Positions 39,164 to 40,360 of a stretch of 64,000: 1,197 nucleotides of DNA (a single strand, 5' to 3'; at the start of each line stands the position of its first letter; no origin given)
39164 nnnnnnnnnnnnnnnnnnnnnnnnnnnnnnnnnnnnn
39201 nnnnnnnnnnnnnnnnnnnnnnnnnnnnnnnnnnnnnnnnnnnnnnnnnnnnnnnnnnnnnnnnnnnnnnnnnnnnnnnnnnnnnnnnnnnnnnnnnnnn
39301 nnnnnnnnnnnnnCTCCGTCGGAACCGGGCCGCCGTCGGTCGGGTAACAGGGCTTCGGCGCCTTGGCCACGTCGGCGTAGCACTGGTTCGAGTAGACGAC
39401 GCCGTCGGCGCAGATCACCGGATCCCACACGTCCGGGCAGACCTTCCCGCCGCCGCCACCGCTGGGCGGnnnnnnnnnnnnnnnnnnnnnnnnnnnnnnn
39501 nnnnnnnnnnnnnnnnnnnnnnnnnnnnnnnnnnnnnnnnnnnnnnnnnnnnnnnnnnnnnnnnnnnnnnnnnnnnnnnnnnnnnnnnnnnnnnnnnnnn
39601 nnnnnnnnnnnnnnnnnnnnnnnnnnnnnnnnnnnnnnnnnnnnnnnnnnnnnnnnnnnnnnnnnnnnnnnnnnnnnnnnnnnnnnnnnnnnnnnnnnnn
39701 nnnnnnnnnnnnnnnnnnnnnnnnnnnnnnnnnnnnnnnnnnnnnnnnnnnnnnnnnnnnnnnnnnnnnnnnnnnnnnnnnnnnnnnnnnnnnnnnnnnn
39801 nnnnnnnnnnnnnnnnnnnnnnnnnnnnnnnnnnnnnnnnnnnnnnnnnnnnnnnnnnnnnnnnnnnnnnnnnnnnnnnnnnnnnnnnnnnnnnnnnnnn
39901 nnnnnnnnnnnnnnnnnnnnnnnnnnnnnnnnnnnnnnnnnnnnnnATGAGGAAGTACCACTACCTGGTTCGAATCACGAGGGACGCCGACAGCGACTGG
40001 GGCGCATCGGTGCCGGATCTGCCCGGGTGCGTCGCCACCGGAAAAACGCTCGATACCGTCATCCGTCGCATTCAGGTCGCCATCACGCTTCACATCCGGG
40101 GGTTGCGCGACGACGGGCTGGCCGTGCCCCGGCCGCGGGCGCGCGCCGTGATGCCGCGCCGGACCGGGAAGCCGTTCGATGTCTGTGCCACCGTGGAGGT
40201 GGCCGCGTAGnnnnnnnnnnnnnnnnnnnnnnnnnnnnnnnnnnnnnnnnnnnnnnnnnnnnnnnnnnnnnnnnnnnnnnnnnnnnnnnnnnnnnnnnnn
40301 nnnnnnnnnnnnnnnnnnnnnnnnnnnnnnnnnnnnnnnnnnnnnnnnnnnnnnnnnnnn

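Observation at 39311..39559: A Kazal-like mini-protein in a bacterium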

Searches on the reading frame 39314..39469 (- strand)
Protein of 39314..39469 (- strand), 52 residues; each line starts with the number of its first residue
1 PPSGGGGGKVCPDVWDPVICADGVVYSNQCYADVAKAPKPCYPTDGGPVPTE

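Call 20: predict_structure(alignment_id=A2)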
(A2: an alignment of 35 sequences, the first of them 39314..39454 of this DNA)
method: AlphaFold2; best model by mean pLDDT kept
length: 47 residues; sequences in the alignment: 35
mean_pLDDT: 81.7   pTM: 0.60
mean pLDDT of the five models: 81.7, 80.6, 80.2, 78.5, 77.3
residues with pLDDT >= 90: 25; 70-90: 11; 50-70: 9; < 50: 2
segments of 3 or more residues with pLDDT < 50: none
pLDDT, mean of each block of 10 residues (from residue 1): 70 93 91 90 56
secondary structure, 60 per line:
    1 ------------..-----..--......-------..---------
elements in order: H24-29

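Call 24: fold_search(model_id=the predicted structure, library=pdb)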
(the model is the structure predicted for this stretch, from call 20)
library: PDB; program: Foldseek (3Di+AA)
matches with E <= 10: 134; with E <= 0.001: 0
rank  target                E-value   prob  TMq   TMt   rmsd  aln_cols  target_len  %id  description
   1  4hgu                  8.6e-02  0.99  0.56  0.64   1.0        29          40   45  Crystal Structure of Galleria mellonella Silk Protease Inhibitor 2 (released 2013-10-09)
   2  3pis_D                1.4e-01  0.99  0.57  0.68   0.7        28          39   39  Crystal Structure of Carcinoscorpius rotundicauda Serine Protease Inhibitor Domain 1 (released 2010-12-08)
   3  1an1_I                1.8e-01  0.99  0.57  0.66   0.6        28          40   36  LEECH-DERIVED TRYPTASE INHIBITOR/TRYPSIN COMPLEX (released 1998-07-01)
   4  2kmo_MODEL_1_A        1.9e-01  0.92  0.59  0.62   5.1        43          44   28  Solution structure of native Leech-derived tryptase inhibitor, LDTI (released 2009-11-10)
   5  1tbq_R                2.0e-01  0.80  0.58  0.28   5.7        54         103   30  CRYSTAL STRUCTURE OF INSECT DERIVED DOUBLE DOMAIN KAZAL INHIBITOR RHODNIIN IN COMPLEX WITH THROMBIN (released 1996-10-14)
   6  1tgs_I                2.5e-01  0.63  0.48  0.43   4.4        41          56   29  THREE-DIMENSIONAL STRUCTURE OF THE COMPLEX BETWEEN PANCREATIC SECRETORY INHIBITOR (KAZAL TYPE) AND TRYPSINOGEN AT 1.8  (released 1983-01-18)
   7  3qtl_D                2.9e-01  0.97  0.56  0.36   0.8        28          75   39  Structural Basis for Dual-inhibition Mechanism of a Non-classical Kazal-type Serine Protease Inhibitor from Horseshoe  (released 2011-06-01)
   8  3pis_A                3.3e-01  0.94  0.58  0.69   3.2        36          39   33  Crystal Structure of Carcinoscorpius rotundicauda Serine Protease Inhibitor Domain 1 (released 2010-12-08)
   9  1kma_MODEL_1_A        3.6e-01  0.90  0.57  0.49   1.6        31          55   39  NMR Structure of the Domain-I of the Kazal-type Thrombin Inhibitor Dipetalin (released 2002-05-15)
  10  2f3c_I                4.1e-01  0.95  0.56  0.57   0.8        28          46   46  Crystal structure of infestin 1, a Kazal-type serineprotease inhibitor, in complex with trypsin (released 2006-12-05)
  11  7qe9_D                4.8e-01  0.87  0.60  0.53   2.6        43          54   23  Human cationic trypsin (TRY1) complexed with serine protease inhibitor Kazal type 1 N34S (SPINK1 N34S) (released 2022-03-30)
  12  7qe9_C                5.5e-01  0.92  0.57  0.45   0.7        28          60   32  Human cationic trypsin (TRY1) complexed with serine protease inhibitor Kazal type 1 N34S (SPINK1 N34S) (released 2022-03-30)
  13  2n71_MODEL_1_A        5.9e-01  0.28  0.41  0.40   5.8        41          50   34  NMR structure of CmPI-II, a serin protease inhibitor isolated from mollusk Cenchitis muricatus (released 2016-09-07)
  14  1ovo_A                6.8e-01  0.47  0.45  0.38   2.3        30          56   37  CRYSTALLOGRAPHIC REFINEMENT OF JAPANESE QUAIL OVOMUCOID, A KAZAL-TYPE INHIBITOR, AND MODEL BUILDING STUDIES OF COMPLEX (released 1982-05-26)
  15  7qe8_C                7.3e-01  0.87  0.56  0.50   0.7        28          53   32  Human cationic trypsin (TRY1) complexed with serine protease inhibitor Kazal type 1 (SPINK1) (released 2022-03-30)
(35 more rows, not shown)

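Call 31: find_homologous_proteins(query=A3, max_evalue=0.001)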
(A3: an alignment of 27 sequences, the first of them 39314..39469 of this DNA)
Query A3 (27 sequences) (52 aa, profile of the alignment): 713 proteins with E <= 0.001 among 920 candidates; the best 120 are listed.
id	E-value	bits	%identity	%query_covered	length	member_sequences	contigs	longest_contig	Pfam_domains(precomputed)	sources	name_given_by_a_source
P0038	2.3e-34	135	60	83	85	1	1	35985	-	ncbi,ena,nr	ncbi:MAG TPA: hypothetical protein VM243_14175 [Phycisphaerae bacterium]|nr:hypothetical protein [Ph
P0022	2.7e-22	96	67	81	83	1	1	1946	-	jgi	jgi:hypothetical protein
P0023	4.6e-22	95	69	81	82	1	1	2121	-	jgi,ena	-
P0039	6.1e-22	95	63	77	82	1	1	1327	-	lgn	-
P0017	6.3e-22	95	63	98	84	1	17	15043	-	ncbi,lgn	-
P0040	7.1e-22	95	63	77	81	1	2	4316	-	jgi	-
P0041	8.0e-22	94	68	77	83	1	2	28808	-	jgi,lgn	-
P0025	1.2e-21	94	69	79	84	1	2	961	-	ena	-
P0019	1.4e-21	94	73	79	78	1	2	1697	-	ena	-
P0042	3.8e-21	92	62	81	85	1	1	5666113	-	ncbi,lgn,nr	ncbi:MAG: hypothetical protein JSU63_06965 [Phycisphaerales bacterium]|nr:MAG: hypothetical protein 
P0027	4.7e-21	92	64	81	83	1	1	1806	-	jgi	jgi:hypothetical protein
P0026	5.1e-21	92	59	96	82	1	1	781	-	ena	-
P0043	5.3e-21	92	64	81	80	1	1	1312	-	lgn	-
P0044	5.5e-21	92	63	77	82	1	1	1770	-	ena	-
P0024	7.2e-21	91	60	96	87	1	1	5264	-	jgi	jgi:hypothetical protein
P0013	1.7e-19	87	86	81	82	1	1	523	-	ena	-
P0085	6.9e-19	85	78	77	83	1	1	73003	-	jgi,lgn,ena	-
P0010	1.1e-18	84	83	81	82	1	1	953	-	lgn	-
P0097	1.7e-18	84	81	83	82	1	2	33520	-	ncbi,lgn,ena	ncbi:MAG TPA: Kazal-type serine protease inhibitor [Candidatus Polarisedimenticolaceae bacterium]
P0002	1.9e-18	84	88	81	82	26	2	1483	-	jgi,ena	-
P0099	2.0e-18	84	78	62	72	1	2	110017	-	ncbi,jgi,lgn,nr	ncbi:MAG TPA: Kazal-type serine protease inhibitor [Thermoanaerobaculia bacterium]|jgi:hypothetical 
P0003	2.2e-18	83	83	81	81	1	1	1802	-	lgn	-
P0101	2.2e-18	83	79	75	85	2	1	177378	-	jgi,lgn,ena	-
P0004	9.8e-18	81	85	100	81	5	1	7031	-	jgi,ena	-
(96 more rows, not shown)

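Call 40: search_protein_representatives(alignment_id=A3)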
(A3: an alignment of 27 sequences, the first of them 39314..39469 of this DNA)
Query: 27 sequences, 49 profile positions. Proteins with E-value up to 0.001 (for the whole library): 2815; up to 1e-10: 655; up to 1e-30: 40. The best 150 are listed.
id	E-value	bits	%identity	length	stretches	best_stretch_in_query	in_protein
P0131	9.5e-99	339.0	-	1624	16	3-34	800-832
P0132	5.4e-93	320.6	-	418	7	3-48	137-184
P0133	5.3e-87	301.4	-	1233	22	6-37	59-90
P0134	9.6e-82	284.6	-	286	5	3-49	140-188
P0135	1.4e-63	226.4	-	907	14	7-32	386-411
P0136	2.1e-60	216.3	-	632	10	2-44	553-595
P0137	2.1e-54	197.1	-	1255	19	6-35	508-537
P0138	4.2e-54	196.1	-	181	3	2-44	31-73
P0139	6.0e-53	192.4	-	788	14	8-34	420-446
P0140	2.2e-52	190.6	-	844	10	4-34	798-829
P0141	1.2e-48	178.6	-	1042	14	6-43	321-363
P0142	1.3e-47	175.4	-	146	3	3-47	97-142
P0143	1.2e-44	165.8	-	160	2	2-49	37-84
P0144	4.2e-44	164.1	-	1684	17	6-34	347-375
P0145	2.2e-42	158.6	-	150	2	2-48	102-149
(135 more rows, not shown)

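Call 42: search_protein_families(library=pfam, proteins=[P0131, P0132, P0133, P0134, P0135, P0136, P0138, P0142], max_evalue=0.001)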
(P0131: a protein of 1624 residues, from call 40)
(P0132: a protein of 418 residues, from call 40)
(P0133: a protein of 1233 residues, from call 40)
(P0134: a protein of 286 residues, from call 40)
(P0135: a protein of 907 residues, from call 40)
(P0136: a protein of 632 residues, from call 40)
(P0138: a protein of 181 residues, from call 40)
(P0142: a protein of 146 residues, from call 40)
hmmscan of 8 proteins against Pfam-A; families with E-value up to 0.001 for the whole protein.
P0131 (1624 aa): 2 families
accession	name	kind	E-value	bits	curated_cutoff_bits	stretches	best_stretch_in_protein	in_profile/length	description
PF00050.26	Kazal_1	-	1.8e-82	271.6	21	15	941-970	1-31/49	Kazal-type serine protease inhibitor domain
PF07648.20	Kazal_2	-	4.5e-58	193.6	22.8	12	525-562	3-48/48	Kazal-type serine protease inhibitor domain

P0132 (418 aa): 1 family
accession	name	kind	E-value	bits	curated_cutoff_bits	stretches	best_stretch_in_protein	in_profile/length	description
PF00050.26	Kazal_1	-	2.5e-06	27.8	21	0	82-108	1-29/49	Kazal-type serine protease inhibitor domain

P0133 (1233 aa): 3 families
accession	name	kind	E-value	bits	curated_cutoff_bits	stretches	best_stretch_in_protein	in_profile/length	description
PF00050.26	Kazal_1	-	4.9e-160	519.9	21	22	278-303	7-29/49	Kazal-type serine protease inhibitor domain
PF07648.20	Kazal_2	-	1.3e-90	297.8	22.8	2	1158-1200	3-48/48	Kazal-type serine protease inhibitor domain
PF11781.13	Zn_ribbon_RRN7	-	1.5e-11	44.1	27.1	0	65-75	1-11/32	Zinc-finger of RNA-polymerase I-specific TFIIB, Rrn7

P0134 (286 aa): 2 families
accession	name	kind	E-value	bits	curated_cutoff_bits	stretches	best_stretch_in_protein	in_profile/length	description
PF00050.26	Kazal_1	-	1.4e-08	35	21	0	147-168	8-29/49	Kazal-type serine protease inhibitor domain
PF07648.20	Kazal_2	-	5.2e-06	26.9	22.8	0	198-226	3-33/48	Kazal-type serine protease inhibitor domain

P0135 (907 aa): 3 families
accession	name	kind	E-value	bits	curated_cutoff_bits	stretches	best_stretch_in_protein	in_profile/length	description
PF00050.26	Kazal_1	-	1.4e-87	288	21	14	242-262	9-29/49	Kazal-type serine protease inhibitor domain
PF07648.20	Kazal_2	-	5.2e-71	235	22.8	12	435-458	4-28/48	Kazal-type serine protease inhibitor domain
PF21287.3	Kazal_CFAI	-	9.5e-10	39.1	27.7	0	89-113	7-31/46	Complement factor I, KAZAL domain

P0136 (632 aa): 2 families
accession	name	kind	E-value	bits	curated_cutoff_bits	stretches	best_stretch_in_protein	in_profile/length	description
PF07648.20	Kazal_2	-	1.4e-13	51.1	22.8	1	393-426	2-38/48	Kazal-type serine protease inhibitor domain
PF00050.26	Kazal_1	-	7.9e-06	26.2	21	0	394-421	7-31/49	Kazal-type serine protease inhibitor domain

P0138 (181 aa): 1 family
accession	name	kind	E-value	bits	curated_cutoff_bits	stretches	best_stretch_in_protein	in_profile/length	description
PF00050.26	Kazal_1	-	0.0006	20.2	21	0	134-165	1-31/49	Kazal-type serine protease inhibitor domain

P0142 (146 aa): 0 families

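Call 63: search_protein_families(library=pfam, proteins=[P0097, P0099, P0085, P0101], max_evalue=0.1)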
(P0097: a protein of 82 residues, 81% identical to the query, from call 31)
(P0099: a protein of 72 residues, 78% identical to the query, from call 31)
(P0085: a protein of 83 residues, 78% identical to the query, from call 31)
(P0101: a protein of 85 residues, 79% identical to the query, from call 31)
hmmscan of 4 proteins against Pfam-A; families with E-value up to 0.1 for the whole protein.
P0097 (82 aa): 2 families
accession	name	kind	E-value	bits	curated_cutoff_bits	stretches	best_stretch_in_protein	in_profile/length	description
PF07648.20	Kazal_2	-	0.0057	17.2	22.8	1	40-61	6-31/48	Kazal-type serine protease inhibitor domain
PF00050.26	Kazal_1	-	0.0062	17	21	1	39-59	8-28/49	Kazal-type serine protease inhibitor domain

P0099 (72 aa): 2 families
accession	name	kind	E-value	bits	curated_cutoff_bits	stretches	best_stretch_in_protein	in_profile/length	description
PF00050.26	Kazal_1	-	0.0018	18.7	21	1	35-62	8-32/49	Kazal-type serine protease inhibitor domain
PF07648.20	Kazal_2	-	0.0062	17.1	22.8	1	35-61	5-33/48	Kazal-type serine protease inhibitor domain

P0085 (83 aa): 2 families
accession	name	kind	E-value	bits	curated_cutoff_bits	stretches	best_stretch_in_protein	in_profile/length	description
PF00050.26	Kazal_1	-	0.002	18.5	21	1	42-63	8-29/49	Kazal-type serine protease inhibitor domain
PF07648.20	Kazal_2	-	0.013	16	22.8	1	40-64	3-31/48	Kazal-type serine protease inhibitor domain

P0101 (85 aa): 2 families
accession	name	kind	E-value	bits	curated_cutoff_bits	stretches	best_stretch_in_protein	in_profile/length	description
PF00050.26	Kazal_1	-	0.039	14.4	21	1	44-65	8-29/49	Kazal-type serine protease inhibitor domain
PF07648.20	Kazal_2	-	0.04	14.5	22.8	1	44-66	5-31/48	Kazal-type serine protease inhibitor domain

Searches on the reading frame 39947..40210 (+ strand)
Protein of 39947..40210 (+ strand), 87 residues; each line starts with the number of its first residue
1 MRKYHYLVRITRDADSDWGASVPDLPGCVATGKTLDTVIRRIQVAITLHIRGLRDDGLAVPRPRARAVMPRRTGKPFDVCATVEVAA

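Call 3: search_protein_families(library=pfam, proteins=[window:39947-40210:+], max_evalue=10)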
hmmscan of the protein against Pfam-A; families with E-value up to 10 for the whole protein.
window:39947-40210:+ (87 aa): 3 families
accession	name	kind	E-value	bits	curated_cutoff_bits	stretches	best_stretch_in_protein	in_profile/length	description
PF15919.11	HicB_lk_antitox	-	3.5e-12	47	27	1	6-64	1-59/123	HicB_like antitoxin of bacterial toxin-antitoxin system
PF21748.3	UPF0150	-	0.00071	19.9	27.3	1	15-50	18-53/64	UPF0150-like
PF08972.17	DUF1902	-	0.15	12.6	22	1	6-46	2-43/74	Domain of unknown function (DUF1902)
